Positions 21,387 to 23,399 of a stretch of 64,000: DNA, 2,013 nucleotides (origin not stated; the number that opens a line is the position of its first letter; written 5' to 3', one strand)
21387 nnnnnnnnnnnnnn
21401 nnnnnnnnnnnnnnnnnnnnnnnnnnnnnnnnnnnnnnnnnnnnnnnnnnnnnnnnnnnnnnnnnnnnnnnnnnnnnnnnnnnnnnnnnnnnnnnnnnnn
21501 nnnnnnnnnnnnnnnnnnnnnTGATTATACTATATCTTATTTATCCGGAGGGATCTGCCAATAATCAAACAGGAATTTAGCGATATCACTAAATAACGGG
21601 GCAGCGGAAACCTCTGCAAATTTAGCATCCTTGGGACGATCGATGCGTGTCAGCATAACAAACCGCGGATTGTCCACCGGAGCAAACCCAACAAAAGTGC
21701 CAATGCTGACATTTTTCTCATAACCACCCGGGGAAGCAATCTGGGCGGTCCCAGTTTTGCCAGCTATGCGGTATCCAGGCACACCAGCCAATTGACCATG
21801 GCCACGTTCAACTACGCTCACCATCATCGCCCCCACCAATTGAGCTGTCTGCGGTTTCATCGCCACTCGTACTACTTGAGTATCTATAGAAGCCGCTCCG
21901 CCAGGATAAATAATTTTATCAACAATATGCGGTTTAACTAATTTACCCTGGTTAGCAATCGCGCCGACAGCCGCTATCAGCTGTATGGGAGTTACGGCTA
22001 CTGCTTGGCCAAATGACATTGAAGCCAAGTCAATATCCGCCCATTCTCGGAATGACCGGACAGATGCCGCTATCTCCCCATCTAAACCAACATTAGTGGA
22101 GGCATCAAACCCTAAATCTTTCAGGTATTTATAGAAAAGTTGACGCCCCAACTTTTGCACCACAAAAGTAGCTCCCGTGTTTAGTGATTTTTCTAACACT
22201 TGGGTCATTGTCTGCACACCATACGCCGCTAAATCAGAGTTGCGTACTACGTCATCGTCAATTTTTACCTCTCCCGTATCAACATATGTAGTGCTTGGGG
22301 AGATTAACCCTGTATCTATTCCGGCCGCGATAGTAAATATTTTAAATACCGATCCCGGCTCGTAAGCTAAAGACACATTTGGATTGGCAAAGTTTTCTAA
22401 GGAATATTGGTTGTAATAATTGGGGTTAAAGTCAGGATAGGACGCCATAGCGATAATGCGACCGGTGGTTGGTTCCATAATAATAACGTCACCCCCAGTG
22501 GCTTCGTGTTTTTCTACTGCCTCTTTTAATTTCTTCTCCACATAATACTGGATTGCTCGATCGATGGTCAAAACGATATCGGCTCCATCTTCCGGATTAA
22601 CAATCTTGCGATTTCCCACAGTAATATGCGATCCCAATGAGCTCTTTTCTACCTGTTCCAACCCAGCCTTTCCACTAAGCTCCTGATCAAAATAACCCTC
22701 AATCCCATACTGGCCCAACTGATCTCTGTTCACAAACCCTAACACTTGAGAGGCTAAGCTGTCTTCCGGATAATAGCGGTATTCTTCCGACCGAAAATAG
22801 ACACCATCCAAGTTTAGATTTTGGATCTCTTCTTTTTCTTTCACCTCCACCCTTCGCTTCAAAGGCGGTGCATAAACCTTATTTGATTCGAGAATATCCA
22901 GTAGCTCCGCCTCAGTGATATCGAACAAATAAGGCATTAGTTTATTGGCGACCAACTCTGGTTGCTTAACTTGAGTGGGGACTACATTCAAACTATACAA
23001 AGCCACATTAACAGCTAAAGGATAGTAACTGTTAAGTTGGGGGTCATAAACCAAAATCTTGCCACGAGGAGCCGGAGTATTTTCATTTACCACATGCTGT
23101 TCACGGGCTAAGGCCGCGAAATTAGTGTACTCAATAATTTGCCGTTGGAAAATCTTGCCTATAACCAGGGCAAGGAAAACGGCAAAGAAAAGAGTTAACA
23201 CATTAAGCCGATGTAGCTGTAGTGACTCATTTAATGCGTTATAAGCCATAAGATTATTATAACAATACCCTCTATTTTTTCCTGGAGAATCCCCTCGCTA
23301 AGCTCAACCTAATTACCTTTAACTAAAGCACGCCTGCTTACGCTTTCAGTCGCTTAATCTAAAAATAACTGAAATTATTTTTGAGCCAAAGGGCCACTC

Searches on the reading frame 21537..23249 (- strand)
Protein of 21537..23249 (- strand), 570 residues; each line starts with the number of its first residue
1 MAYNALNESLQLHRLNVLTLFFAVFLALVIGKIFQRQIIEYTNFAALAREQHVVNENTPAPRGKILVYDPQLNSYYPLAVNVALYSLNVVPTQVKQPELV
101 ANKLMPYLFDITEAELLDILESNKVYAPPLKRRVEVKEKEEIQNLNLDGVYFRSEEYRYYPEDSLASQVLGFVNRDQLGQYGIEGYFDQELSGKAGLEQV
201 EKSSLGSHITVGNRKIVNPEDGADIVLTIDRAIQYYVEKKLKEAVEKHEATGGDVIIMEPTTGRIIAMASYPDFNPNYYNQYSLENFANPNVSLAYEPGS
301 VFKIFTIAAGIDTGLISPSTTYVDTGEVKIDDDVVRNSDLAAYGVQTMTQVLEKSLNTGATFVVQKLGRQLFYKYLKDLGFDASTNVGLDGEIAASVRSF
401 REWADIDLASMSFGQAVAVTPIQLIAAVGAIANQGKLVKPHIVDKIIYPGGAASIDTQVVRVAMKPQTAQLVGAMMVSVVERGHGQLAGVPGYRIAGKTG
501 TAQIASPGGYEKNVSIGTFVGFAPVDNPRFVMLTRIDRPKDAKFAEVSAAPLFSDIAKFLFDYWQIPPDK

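Call 10: search_protein_families(library=pfam, proteins=[window:21537-23249:-])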
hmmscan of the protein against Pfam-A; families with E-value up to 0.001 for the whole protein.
window:21537-23249:- (570 aa): 2 families
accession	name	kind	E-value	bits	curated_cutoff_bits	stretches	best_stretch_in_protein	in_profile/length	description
PF00905.27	Transpeptidase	-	3.2e-73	247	22.1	1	255-557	3-298/299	Penicillin binding protein transpeptidase domain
PF03717.20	PBP_dimer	-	2.2e-19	71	24.4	1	58-210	2-177/180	Penicillin-binding Protein dimerisation domain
